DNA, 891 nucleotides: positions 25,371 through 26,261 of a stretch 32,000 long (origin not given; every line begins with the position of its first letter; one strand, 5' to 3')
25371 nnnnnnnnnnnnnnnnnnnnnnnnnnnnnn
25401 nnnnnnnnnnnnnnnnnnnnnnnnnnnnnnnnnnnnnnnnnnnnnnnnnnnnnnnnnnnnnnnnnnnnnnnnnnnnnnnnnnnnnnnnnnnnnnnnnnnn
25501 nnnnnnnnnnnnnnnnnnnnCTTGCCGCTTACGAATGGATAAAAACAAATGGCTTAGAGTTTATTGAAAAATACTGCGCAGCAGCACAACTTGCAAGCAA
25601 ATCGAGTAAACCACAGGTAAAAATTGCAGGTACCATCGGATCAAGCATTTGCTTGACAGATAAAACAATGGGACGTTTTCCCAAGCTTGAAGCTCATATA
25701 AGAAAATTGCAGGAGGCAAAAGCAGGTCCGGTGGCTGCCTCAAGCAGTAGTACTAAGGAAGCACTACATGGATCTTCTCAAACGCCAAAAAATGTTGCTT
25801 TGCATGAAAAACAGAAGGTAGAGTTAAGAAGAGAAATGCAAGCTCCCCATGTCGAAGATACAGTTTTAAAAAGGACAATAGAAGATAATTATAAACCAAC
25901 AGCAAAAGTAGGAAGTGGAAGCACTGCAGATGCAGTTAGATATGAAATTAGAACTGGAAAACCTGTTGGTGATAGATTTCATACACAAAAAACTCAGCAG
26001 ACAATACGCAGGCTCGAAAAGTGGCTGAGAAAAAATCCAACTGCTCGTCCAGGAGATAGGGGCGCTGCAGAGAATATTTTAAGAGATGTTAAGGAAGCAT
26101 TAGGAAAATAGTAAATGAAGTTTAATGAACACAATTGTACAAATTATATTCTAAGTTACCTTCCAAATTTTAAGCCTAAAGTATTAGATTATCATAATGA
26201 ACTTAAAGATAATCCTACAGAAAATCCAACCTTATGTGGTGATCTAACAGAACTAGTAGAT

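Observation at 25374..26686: Polymorphic-toxin style cassette: toxin-like tip plus immunity-like gene bracketed by two diverged copies of the pre-toxin junction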

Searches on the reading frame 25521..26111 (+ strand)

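Call 6: search_protein_families(library=pfam, proteins=[window:25521-26111:+], max_evalue=1)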
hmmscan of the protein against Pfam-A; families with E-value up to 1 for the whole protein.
window:25521-26111:+ (196 aa): 1 family
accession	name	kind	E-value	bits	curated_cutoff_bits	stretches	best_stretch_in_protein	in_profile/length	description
PF18993.5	Rv0078B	-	0.072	13.6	27.1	0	162-180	40-58/63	Rv0078B-related antitoxin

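Call 7: search_protein_families(library=ncbifam, proteins=[window:25521-26111:+], max_evalue=1)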
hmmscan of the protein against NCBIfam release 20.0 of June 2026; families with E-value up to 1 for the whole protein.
window:25521-26111:+ (196 aa): 0 families

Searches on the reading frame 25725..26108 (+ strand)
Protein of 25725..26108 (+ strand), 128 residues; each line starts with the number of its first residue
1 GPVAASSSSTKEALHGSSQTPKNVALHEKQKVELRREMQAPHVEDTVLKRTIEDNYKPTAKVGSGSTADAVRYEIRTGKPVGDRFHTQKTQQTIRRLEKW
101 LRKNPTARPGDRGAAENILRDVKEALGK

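Call 14: find_homologous_proteins(query=window:25725-26108:+)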
Query seq(128 aa) (128 aa): 7 proteins with E <= 0.001 among 23 candidates.
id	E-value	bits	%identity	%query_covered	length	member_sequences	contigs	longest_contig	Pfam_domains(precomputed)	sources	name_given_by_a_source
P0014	6.2e-27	112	62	70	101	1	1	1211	-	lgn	-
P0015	4.0e-26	109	58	71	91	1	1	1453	-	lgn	-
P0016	8.2e-26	108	54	82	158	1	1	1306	-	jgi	jgi:hypothetical protein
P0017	1.2e-24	105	51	86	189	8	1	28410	-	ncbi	ncbi:MAG TPA: hypothetical protein VGN40_20655 [Lelliottia sp.]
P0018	4.7e-22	96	47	86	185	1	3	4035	-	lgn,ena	-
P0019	3.3e-21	94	57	70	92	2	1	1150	-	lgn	-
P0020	5.9e-21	93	54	70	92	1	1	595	-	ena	-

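Call 18: search_solved_structures(query=A2, max_evalue=10)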
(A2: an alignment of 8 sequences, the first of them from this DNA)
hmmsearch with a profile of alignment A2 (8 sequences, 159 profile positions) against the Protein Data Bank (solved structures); distinct sequences matched with E-value up to 10: 3.
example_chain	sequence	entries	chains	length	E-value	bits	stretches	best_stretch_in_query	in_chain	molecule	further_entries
4xze_A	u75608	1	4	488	0.56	13.7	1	112-157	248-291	Nucleoprotein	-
5a97_A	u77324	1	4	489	0.56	13.7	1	112-157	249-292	NUCLEOCAPSID PROTEIN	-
6zhi_A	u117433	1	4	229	2.5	11.6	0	117-141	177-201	Heat shock protein 70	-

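Call 25: search_protein_representatives(alignment_id=A2)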
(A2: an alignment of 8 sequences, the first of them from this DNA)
Query: 8 sequences, 159 profile positions. Proteins with E-value up to 0.001 (for the whole library): 2099; up to 1e-10: 1302; up to 1e-30: 284. The best 150 are listed.
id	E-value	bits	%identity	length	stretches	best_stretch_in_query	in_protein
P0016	5.1e-65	234.9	-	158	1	1-158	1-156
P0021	1.9e-61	223.3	-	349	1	16-159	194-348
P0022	5.9e-61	221.7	-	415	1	11-159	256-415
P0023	3.3e-55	203.0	-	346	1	6-159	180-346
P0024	4.1e-55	202.7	-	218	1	15-159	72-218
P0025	4.6e-50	186.3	-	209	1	46-159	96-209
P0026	8.7e-49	182.2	-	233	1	10-159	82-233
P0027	2.0e-48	181.0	-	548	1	37-159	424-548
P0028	2.4e-48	180.7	-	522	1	20-158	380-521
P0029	2.9e-48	180.5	-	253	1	45-159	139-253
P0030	3.9e-48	180.0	-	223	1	46-158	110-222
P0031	8.5e-48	179.0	-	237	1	13-158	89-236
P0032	3.6e-47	176.9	-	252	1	17-157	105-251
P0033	8.9e-47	175.6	-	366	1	48-159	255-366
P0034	1.3e-46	175.1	-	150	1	27-159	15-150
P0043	2.7e-45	170.8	-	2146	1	44-158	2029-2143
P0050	6.4e-45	169.6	-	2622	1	37-158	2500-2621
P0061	2.9e-44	167.5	-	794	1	38-157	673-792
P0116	2.2e-41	158.1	-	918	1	35-158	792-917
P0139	5.2e-40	153.6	-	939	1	8-157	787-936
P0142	9.3e-40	152.8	-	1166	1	57-159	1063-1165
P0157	4.0e-39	150.8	-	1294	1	41-158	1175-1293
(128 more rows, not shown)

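Call 26: search_protein_families(library=pfam, proteins=[P0043, P0050, P0157, P0142, P0139, P0116, P0061], max_evalue=0.001)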
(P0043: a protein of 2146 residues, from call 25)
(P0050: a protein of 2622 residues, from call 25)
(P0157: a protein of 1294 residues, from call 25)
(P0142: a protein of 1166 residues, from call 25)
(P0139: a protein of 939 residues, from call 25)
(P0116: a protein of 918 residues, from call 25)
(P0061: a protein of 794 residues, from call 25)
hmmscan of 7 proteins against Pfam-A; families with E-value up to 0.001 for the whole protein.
P0043 (2146 aa): 4 families
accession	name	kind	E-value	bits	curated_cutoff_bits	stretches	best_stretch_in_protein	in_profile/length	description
PF12256.14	TcdB_toxin_midN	-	8.1e-18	64.8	24.8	1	724-891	24-170/181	Insecticide toxin TcdB middle/N-terminal region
PF13517.12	FG-GAP_3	-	3.3e-09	37.6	26.9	1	672-745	1-61/61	FG-GAP-like repeat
PF05593.20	RHS_repeat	-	5.5e-06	27.1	22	0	1213-1239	1-26/38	RHS Repeat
PF03534.18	SpvB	-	7.7e-06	25.8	22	1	56-113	3-58/287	Salmonella virulence plasmid 65kDa B protein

P0050 (2622 aa): 1 family
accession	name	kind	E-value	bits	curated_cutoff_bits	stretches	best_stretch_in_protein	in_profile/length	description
PF05593.20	RHS_repeat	-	0.00013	22.7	22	0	1696-1725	1-30/38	RHS Repeat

P0157 (1294 aa): 4 families
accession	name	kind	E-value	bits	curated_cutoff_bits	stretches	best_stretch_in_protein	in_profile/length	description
PF05593.20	RHS_repeat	-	2.3e-79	260.9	22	10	326-361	1-36/38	RHS Repeat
PF25023.1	TEN_YD-shell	-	6.3e-06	25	50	0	192-228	107-144/909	Teneurin YD-shell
PF03527.20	RHS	-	4.3e-05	23.7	27.9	1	969-1005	1-37/38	RHS protein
PF15283.12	DUF4595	-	8.7e-05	23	34.2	0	181-230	45-97/202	Domain of unknown function (DUF4595) with porin-like fold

P0142 (1166 aa): 1 family
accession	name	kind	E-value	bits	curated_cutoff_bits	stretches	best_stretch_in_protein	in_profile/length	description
PF05593.20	RHS_repeat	-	4.3e-11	43.3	22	1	350-382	2-34/38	RHS Repeat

P0139 (939 aa): 0 families

P0116 (918 aa): 1 family
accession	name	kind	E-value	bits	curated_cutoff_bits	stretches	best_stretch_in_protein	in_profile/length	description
PF05593.20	RHS_repeat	-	2.1e-32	111.3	22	4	306-341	2-37/38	RHS Repeat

P0061 (794 aa): 0 families

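Call 28: find_encoding_contigs(protein=P0017, flank=5000, max_places=4)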
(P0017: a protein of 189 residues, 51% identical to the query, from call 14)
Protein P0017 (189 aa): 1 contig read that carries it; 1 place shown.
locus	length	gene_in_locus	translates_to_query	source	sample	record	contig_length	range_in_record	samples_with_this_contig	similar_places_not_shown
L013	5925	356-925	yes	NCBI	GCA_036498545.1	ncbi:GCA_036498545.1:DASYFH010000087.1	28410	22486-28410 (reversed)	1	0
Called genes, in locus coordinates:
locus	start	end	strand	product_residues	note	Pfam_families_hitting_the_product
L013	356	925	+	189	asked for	-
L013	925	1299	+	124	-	PF24722:DUF7674 (weak)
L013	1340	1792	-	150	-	PF08845:SymE_toxin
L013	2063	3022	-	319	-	PF04463:2-thiour_desulf, PF08349:DUF1722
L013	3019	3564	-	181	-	PF12915:DUF3833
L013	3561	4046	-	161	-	PF11086:DUF2878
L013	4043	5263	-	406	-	PF02353:CMAS, PF13489:Methyltransf_23, PF08241:Methyltransf_11, PF08242:Methyltransf_12 (faint), PF13649:Methyltransf_25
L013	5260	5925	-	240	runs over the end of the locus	PF07103:DUF1365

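Call 29: find_encoding_contigs(protein=P0018, flank=4000, max_places=4)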
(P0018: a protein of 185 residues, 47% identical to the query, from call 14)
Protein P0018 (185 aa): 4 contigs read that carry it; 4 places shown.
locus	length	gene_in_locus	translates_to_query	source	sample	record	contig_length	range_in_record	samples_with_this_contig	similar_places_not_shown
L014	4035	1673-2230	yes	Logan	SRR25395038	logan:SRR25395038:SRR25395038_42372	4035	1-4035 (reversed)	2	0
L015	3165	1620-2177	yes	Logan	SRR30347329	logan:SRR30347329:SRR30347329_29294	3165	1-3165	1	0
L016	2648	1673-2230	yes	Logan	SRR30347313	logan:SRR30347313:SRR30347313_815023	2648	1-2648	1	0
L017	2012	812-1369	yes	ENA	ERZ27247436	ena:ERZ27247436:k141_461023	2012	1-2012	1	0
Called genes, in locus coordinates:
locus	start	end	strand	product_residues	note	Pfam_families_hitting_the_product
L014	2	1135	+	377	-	?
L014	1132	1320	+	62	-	PF14206:Cys_rich_CPCC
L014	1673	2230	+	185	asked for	-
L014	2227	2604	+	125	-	-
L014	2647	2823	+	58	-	-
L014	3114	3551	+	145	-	PF18228:CdiI_N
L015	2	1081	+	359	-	?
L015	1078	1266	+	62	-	PF14206:Cys_rich_CPCC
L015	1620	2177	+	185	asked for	-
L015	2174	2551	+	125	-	-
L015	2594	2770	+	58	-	-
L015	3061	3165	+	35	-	?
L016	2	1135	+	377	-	?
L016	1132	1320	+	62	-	PF14206:Cys_rich_CPCC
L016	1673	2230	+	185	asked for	-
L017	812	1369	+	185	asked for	-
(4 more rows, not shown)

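Call 31: search_protein_families(library=pfam, proteins=[L013:925-1299:+, L014:2227-2604:+, L014:2-1135:+, L014:2647-2823:+], max_evalue=0.1)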
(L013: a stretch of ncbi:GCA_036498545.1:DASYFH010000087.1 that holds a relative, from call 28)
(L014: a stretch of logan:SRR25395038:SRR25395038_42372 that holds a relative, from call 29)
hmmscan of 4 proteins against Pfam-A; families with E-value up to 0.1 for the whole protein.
L013:925-1299:+ (124 aa): 1 family
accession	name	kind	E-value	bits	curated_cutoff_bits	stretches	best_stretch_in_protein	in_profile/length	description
PF24722.1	DUF7674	-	3.6e-06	27.5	27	1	19-116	11-104/111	Domain of unknown function (DUF7674)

L014:2227-2604:+ (125 aa): 1 family
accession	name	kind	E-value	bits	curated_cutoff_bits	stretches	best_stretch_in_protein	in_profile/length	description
PF24722.1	DUF7674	-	3.5e-05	24.3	27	1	21-118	12-105/111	Domain of unknown function (DUF7674)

L014:2-1135:+ (377 aa): 1 family
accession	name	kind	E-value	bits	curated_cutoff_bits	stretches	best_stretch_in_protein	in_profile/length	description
PF04829.18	PT-VENN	-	1.3e-14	54.5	20.3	1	190-239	2-51/52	Pre-toxin domain with VENN motif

L014:2647-2823:+ (58 aa): 1 family
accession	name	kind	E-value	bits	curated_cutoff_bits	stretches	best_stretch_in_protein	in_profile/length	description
PF02575.21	YbaB_DNA_bd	-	0.004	17.7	25.5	1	16-57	6-47/91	YbaB/EbfC DNA-binding family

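Call 36: predict_structure(alignment_id=A2)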
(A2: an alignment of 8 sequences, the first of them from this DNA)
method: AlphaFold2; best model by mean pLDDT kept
length: 128 residues; sequences in the alignment: 8
mean_pLDDT: 68.9   pTM: 0.54
mean pLDDT of the five models: 68.9, 67.4, 67.0, 66.6, 65.4
residues with pLDDT >= 90: 0; 70-90: 75; 50-70: 29; < 50: 24
segments of 3 or more residues with pLDDT < 50: 1-20, 36-38
pLDDT, mean of each block of 10 residues (from residue 1): 45 40 54 53 69 68 69 84 80 87 83 83 82
secondary structure, 60 per line:
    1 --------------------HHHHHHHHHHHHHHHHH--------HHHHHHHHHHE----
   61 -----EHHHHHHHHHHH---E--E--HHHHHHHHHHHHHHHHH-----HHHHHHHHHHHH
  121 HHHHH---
elements in order: H21-37 H46-55 H67-77 H87-103 H109-125

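Call 42: fold_search(model_id=the predicted structure, library=pdb)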
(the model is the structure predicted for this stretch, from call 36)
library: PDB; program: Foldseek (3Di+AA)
matches with E <= 10: 224; with E <= 0.001: 0
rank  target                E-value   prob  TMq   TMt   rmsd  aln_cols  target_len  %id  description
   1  3j6b_R                5.5e-01  0.18  0.25  0.12  13.1       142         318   15  Structure of the yeast mitochondrial large ribosomal subunit (released 2014-04-09)
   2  4v47_BT               8.2e-01  0.35  0.29  0.39   7.3       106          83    6  Real space refined coordinates of the 30S and 50S subunits fitted into the low resolution cryo-EM map of the EF-G.GTP (released 2014-07-09)
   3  5mrc_R                1.0e+00  0.12  0.25  0.12  14.7       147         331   12  Structure of the yeast mitochondrial ribosome - Class A (released 2017-02-15)
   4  2gw1_A                1.0e+00  0.10  0.23  0.08  17.9       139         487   14  Crystal Structure of the Yeast Tom70 (released 2006-06-27)
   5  9bon_B                1.6e+00  0.30  0.32  0.09   9.2        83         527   11  Crystal structure of glucosyltransferase (GTD) domain of TpeL (released 2024-08-07)
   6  2v6y_A                1.6e+00  0.69  0.35  0.55   3.6        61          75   16  Structure of the MIT domain from a S. solfataricus Vps4-like ATPase (released 2007-10-16)
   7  8cwo_T                1.6e+00  0.20  0.28  0.37   7.5       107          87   11  Cutibacterium acnes 30S ribosomal subunit with Sarecycline bound, body domain only in the local refined map (released 2023-03-15)
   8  2r5s_A                1.7e+00  0.13  0.25  0.19  14.4       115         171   17  The crystal structure of a domain of protein VP0806 (unknown function) from Vibrio parahaemolyticus RIMD 2210633 (released 2007-09-18)
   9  9hlz_RR               1.8e+00  0.12  0.24  0.11  11.7       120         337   12  Translational activators Aep1, Aep2 and Atp25 in complex with mRNA and the yeast mitochondrial ribosome (released 2025-12-17)
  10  2v6y_B                2.0e+00  0.63  0.34  0.57   3.7        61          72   16  Structure of the MIT domain from a S. solfataricus Vps4-like ATPase (released 2007-10-16)
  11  2vk9                  2.0e+00  0.44  0.36  0.10   5.1        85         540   13  CRYSTAL STRUCTURE OF THE CATALYTIC DOMAIN OF ALPHA-TOXIN FROM CLOSTRIDIUM NOVYI (released 2008-03-18)
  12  3afe_D                2.0e+00  0.08  0.25  0.11  10.3       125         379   14  Crystal structure of the HsaA monooxygenase from M.tuberculosis (released 2010-05-26)
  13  2l50_MODEL_1_A        2.1e+00  0.04  0.16  0.19  14.2       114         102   10  Solution structure of apo S100A16 (released 2010-11-03)
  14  8e0m_G                2.2e+00  0.15  0.35  0.30  11.4       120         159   17  Homotrimeric variant of tcTRP9, BGL15 (released 2023-04-12)
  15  2jua_MODEL_1_A        2.2e+00  0.04  0.17  0.19  10.8        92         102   15  Assignment, structure, and dynamics of de novo designed protein S836 (released 2008-05-20)
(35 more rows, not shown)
